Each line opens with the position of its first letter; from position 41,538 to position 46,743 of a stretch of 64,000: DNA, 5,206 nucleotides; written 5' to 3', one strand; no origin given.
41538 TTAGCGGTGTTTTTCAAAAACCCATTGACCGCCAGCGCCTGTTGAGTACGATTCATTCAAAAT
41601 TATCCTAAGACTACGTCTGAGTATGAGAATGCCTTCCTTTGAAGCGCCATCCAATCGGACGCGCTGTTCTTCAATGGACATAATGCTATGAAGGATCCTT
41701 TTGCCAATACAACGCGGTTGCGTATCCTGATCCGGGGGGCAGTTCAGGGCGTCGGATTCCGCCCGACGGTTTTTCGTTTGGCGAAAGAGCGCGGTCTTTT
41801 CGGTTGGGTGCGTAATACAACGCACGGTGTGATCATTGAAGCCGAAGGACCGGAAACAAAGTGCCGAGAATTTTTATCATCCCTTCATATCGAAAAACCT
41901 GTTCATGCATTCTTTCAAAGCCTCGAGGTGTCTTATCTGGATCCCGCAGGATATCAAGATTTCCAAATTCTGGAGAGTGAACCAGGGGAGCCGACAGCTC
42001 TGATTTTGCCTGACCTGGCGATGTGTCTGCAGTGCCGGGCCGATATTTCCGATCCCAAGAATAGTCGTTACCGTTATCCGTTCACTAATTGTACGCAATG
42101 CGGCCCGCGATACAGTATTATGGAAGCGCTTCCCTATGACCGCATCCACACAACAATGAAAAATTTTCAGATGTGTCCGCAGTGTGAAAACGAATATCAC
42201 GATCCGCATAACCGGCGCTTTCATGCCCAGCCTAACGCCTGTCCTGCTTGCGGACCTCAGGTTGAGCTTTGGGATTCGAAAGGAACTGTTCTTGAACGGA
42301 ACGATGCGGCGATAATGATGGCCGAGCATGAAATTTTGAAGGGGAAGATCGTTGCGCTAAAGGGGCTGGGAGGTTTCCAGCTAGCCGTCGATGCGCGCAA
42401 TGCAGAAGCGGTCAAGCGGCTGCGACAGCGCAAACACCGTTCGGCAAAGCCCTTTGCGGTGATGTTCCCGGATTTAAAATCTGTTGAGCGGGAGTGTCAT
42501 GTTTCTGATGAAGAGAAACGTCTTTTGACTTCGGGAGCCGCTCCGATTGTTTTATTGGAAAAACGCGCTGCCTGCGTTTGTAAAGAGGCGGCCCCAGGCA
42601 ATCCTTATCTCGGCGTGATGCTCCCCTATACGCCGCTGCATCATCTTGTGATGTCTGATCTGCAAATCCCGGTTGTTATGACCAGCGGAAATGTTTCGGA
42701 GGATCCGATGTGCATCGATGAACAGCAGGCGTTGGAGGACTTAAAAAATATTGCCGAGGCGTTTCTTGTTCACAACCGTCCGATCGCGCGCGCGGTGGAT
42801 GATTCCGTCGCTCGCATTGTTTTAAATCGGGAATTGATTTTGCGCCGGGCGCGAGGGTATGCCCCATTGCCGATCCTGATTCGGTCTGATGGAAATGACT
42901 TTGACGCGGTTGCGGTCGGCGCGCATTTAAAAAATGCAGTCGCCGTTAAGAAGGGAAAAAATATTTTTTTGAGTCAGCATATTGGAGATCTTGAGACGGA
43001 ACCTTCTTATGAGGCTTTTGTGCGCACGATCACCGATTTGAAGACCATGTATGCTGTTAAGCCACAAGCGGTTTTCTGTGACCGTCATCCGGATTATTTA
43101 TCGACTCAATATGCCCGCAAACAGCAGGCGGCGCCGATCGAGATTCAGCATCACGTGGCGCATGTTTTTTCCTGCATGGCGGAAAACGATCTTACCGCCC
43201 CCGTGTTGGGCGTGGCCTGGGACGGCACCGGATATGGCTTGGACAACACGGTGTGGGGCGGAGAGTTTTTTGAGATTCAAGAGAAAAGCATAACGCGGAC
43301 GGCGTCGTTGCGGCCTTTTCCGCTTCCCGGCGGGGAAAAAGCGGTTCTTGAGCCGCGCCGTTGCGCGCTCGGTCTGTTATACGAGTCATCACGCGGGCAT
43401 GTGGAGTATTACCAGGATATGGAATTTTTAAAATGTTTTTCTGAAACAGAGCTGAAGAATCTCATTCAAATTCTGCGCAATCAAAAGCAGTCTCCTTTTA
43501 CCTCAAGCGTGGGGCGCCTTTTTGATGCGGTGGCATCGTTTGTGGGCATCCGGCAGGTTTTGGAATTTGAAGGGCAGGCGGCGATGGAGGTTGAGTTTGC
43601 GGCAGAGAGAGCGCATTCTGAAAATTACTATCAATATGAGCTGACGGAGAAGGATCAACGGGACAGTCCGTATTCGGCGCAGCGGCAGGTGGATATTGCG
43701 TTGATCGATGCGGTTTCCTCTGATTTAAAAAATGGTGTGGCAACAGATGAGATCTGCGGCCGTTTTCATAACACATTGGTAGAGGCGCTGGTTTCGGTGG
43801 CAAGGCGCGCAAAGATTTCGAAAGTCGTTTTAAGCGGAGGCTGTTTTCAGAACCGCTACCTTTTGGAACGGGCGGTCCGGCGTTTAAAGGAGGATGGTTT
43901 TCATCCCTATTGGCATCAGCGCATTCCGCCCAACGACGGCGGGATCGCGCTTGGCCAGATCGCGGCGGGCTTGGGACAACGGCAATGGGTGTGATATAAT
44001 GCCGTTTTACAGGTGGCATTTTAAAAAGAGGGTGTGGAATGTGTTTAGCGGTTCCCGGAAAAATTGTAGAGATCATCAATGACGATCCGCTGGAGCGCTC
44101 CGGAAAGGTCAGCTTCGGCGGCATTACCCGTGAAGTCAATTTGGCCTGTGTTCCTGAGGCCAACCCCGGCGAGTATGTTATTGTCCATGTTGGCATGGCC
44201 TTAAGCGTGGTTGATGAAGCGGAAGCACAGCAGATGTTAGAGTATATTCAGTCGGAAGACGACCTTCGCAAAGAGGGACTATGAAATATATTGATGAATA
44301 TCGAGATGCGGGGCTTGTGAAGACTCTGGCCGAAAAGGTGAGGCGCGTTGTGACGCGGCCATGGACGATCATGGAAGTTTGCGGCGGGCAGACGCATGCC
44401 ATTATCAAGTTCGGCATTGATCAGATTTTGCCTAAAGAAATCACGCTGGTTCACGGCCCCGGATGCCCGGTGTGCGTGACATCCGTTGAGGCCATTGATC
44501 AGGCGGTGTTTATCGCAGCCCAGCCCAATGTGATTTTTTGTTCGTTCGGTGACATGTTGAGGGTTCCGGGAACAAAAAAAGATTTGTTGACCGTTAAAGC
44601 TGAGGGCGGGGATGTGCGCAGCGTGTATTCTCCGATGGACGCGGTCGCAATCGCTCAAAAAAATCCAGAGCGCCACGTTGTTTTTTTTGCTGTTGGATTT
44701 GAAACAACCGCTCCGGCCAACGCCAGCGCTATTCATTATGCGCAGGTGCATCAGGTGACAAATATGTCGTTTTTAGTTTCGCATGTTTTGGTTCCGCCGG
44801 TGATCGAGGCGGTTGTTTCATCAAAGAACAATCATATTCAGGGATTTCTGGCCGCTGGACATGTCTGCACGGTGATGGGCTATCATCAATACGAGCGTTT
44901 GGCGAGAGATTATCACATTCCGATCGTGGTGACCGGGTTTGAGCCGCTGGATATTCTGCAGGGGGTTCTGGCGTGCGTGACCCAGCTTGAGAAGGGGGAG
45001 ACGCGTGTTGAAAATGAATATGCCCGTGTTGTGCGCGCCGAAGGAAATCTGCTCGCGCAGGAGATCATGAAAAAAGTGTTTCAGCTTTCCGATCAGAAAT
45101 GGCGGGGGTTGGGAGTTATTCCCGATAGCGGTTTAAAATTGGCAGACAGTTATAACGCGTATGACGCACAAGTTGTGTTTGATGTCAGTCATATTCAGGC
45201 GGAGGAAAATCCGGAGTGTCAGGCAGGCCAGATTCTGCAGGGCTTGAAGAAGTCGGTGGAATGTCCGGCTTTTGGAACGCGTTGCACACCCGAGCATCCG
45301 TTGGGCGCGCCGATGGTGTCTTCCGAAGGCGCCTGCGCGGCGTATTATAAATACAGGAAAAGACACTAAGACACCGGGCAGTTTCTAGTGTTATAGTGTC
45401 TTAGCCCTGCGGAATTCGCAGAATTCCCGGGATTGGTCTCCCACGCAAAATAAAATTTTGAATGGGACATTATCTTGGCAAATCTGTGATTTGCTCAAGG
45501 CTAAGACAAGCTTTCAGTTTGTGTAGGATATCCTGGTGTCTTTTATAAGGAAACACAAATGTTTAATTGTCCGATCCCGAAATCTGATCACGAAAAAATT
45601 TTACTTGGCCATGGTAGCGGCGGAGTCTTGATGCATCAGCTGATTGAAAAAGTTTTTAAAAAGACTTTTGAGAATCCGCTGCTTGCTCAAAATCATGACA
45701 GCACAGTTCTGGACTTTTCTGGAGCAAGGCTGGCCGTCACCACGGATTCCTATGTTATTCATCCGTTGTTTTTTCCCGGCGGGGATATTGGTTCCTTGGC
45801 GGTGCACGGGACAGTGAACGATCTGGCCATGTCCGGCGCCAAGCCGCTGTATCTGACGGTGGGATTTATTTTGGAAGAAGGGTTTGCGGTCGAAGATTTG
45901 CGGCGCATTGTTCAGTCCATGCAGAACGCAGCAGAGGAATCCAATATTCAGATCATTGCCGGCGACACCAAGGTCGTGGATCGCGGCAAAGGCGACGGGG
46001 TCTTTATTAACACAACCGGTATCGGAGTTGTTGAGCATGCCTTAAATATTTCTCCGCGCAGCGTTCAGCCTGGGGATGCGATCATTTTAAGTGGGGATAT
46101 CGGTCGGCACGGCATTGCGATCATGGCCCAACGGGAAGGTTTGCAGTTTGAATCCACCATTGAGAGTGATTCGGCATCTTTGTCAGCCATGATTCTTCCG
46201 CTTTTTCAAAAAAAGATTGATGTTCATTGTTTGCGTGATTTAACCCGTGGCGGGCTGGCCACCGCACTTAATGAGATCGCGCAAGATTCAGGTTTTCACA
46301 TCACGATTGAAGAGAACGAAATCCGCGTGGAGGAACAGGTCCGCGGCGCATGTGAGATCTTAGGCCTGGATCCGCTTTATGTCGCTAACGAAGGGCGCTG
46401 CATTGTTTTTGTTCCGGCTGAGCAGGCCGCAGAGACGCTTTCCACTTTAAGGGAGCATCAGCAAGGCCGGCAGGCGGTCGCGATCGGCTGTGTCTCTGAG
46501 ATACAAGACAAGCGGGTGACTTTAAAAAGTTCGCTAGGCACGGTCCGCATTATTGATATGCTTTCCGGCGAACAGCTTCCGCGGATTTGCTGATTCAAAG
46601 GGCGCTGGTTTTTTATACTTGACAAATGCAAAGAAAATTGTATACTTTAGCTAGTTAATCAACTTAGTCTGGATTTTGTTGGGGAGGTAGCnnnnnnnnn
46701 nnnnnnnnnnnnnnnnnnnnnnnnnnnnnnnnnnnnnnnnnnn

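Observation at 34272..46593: Rex-controlled NAD-linked bidirectional [NiFe] hydrogenase locus with a complete hyp maturation set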

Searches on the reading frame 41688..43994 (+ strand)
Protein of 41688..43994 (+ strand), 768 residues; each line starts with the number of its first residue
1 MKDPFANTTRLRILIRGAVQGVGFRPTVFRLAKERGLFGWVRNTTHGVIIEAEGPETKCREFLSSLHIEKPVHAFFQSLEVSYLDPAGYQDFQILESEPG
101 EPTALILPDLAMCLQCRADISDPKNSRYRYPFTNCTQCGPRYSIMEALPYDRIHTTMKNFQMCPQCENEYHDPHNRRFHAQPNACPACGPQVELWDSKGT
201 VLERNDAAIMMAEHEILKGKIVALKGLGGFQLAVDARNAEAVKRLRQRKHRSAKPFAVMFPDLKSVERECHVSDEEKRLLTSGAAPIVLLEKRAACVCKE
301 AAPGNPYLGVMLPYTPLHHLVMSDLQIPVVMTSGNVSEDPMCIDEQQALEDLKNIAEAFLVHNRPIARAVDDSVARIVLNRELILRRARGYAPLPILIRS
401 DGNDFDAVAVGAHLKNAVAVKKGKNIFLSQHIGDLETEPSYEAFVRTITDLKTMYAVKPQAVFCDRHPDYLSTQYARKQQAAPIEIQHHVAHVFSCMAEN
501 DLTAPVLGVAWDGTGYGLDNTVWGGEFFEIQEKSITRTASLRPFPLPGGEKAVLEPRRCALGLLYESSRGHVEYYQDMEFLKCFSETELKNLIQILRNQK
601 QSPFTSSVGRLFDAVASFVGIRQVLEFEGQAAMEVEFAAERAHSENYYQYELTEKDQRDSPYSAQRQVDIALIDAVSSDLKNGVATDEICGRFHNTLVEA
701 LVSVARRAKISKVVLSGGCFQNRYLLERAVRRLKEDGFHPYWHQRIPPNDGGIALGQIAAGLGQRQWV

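Call 5: search_protein_families(library=pfam, proteins=[window:41688-43994:+])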
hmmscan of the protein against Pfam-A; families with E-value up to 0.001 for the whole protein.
window:41688-43994:+ (768 aa): 5 families
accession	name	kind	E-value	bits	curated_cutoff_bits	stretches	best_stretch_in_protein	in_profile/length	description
PF22521.2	HypF_C_2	-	1.3e-76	258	27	1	508-757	1-241/241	Carbamoyltransferase, Kae1-like Domain, second subdomain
PF01300.24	Sua5_yciO_yrdC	-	5e-42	143.8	25.1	1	216-387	3-177/178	Telomere recombination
PF17788.7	HypF_C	-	5.1e-33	114.2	23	1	407-499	6-99/99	HypF Kae1-like domain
PF07503.17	zf-HYPF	-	1.9e-31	108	23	2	162-194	1-33/34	HypF finger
PF00708.24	Acylphosphatase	-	4.7e-19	68.9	22.5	1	12-94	2-85/85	Acylphosphatase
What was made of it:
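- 41688..43994 (+): hypF (carbamoyltransferase). Call 5: five HypF domains.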

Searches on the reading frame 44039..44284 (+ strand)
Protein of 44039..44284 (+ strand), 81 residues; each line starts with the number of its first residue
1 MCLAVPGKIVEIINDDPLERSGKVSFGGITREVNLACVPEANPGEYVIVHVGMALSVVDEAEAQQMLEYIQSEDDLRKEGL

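Call 5: search_protein_families(library=pfam, proteins=[window:44039-44284:+])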
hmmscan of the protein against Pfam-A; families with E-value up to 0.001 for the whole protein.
window:44039-44284:+ (81 aa): 1 family
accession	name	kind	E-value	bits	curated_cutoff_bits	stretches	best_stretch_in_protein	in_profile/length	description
PF01455.23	HupF_HypC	-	7.4e-26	90.5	28.5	1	1-69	1-64/65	HupF/HypC family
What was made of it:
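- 44039..44284 (+): hypC. Call 5: PF01455, E 7.4e-26.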

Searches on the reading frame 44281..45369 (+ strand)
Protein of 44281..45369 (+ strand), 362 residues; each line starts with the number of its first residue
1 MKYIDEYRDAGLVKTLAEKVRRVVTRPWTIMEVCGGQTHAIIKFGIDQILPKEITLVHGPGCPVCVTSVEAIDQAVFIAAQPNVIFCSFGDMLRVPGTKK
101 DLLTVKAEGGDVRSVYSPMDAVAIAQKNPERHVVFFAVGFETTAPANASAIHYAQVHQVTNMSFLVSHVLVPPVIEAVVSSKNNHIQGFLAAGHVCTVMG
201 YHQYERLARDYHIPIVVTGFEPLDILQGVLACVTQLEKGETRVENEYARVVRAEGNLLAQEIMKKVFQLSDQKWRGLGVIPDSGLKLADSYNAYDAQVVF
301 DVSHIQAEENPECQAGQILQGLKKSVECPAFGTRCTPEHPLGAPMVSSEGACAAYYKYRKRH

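Call 5: search_protein_families(library=pfam, proteins=[window:44281-45369:+])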
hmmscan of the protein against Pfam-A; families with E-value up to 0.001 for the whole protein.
window:44281-45369:+ (362 aa): 1 family
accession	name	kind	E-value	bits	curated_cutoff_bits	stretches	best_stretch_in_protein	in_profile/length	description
PF01924.21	HypD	-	2.4e-154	514.1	25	1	13-359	3-351/351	Hydrogenase formation hypA family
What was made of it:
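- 44281..45369 (+): hypD. Call 5: PF01924, E 2.4e-154.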

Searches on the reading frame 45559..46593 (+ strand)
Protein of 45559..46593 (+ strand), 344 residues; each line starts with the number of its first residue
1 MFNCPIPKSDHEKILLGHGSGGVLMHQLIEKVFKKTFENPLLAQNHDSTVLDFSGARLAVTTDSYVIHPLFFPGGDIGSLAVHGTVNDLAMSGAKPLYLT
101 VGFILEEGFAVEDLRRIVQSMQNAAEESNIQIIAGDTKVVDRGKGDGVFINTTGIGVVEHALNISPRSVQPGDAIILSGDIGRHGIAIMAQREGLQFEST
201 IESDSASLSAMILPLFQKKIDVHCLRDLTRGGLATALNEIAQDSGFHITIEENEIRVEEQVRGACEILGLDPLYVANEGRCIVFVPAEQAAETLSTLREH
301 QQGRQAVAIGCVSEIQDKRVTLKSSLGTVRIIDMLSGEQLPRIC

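Call 5: search_protein_families(library=pfam, proteins=[window:45559-46593:+])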
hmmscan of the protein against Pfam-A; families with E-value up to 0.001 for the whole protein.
window:45559-46593:+ (344 aa): 2 families
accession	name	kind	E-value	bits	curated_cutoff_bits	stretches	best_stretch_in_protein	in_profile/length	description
PF02769.27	AIRS_C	-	1.6e-27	97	23.1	1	170-322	1-155/156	AIR synthase related protein, C-terminal domain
PF00586.29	AIRS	-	1.4e-24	87.1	24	1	46-158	2-112/112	AIR synthase related protein, N-terminal domain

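Call 8: search_protein_families(library=ncbifam, proteins=[window:45559-46593:+], max_evalue=0.01)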
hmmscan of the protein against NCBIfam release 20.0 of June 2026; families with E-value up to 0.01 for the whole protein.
window:45559-46593:+ (344 aa): 12 families
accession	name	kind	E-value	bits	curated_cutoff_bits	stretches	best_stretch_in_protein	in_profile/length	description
TIGR02124.1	hypE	equivalog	4.3e-143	476.3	251.6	1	13-344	1-332/332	hydrogenase expression/formation protein HypE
TIGR01379.1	thiL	equivalog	3.3e-24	85.5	184.15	1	27-317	4-298/320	thiamine-phosphate kinase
NF004353.0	PRK05731.2-2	equivalog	1.6e-22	80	301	1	29-277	5-247/311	thiamine-phosphate kinase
NF004351.0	PRK05731.1-4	equivalog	8.2e-20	71.1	324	1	29-274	20-266/321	thiamine-phosphate kinase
TIGR00476.1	selD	equivalog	1e-12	47.9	125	1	36-265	36-261/311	selenide, water dikinase SelD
TIGR00878.1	purM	equivalog_domain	1.2e-11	44.4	236.35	1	78-313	78-330/332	phosphoribosylformylglycinamidine cyclo-ligase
TIGR01736.1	FGAM_synth_II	equivalog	1.9e-10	39.7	525.75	1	32-312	409-684/718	phosphoribosylformylglycinamidine synthase subunit PurL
NF002290.1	PRK01213.1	equivalog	5.2e-10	38.1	648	1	39-324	417-701/723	phosphoribosylformylglycinamidine synthase subunit PurL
NF004350.0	PRK05731.1-1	equivalog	9e-08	31.4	441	1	45-196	28-178/325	thiamine-phosphate kinase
NF004354.0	PRK05731.2-3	equivalog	3.3e-06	26.7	204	1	81-184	53-150/273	thiamine-phosphate kinase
NF002098.0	PRK00943.1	equivalog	7.2e-06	25.1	299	1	28-262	29-262/347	selenide, water dikinase SelD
TIGR04050.1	MSMEG_0567_Cter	hypoth_equivalog_domain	3.5e-05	23.4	312.2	1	81-251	67-222/296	MSMEG_0567/sll0787 family protein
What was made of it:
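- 45559..46593 (+): hypE. Call 8: TIGR02124, 476 bits (cut-off 251.6).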
